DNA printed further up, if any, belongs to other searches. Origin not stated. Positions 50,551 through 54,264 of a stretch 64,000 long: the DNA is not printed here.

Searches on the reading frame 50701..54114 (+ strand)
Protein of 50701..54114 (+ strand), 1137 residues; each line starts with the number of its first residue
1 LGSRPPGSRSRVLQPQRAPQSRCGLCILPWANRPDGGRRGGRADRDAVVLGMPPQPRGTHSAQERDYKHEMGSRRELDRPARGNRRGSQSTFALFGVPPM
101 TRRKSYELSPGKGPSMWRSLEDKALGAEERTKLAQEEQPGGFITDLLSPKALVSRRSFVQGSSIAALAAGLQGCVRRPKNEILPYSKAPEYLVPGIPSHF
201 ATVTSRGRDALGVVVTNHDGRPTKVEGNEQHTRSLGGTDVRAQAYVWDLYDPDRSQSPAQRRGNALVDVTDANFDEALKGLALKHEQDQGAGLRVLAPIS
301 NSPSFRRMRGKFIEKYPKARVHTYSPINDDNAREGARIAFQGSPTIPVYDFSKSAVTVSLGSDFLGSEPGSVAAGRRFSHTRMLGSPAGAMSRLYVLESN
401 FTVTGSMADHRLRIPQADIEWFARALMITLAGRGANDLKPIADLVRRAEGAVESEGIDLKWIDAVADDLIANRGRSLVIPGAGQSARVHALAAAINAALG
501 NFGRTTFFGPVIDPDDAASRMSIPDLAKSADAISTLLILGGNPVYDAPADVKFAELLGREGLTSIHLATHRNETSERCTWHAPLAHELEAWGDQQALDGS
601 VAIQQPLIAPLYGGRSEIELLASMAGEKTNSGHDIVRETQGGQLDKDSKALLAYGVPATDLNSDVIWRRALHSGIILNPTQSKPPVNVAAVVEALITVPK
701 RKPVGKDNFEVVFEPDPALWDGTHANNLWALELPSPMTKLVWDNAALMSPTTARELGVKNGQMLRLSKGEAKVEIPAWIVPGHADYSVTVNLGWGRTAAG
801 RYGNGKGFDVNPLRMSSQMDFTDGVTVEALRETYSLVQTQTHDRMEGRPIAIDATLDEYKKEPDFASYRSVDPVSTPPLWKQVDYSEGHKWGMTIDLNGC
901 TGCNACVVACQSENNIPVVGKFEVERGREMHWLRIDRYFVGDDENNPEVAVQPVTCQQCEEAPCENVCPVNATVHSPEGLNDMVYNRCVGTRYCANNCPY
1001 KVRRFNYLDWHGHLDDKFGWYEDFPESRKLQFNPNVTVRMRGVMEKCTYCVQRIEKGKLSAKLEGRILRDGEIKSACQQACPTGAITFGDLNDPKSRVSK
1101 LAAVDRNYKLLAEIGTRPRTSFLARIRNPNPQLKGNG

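Call 49: search_protein_families(library=pfam, proteins=[window:50701-54114:+], max_evalue=0.00001)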
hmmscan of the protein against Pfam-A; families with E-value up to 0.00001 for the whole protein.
window:50701-54114:+ (1137 aa): 3 families
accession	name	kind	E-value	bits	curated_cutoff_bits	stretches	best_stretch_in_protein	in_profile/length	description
PF12838.12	Fer4_7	-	6.1e-16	59.1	27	2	900-972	2-52/52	4Fe-4S dicluster domain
PF13247.11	Fer4_11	-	1.4e-08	35.3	26.2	0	950-1006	4-62/100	4Fe-4S dicluster domain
PF13183.11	Fer4_8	-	2.9e-06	28.2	27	0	897-971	2-67/68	4Fe-4S dicluster domain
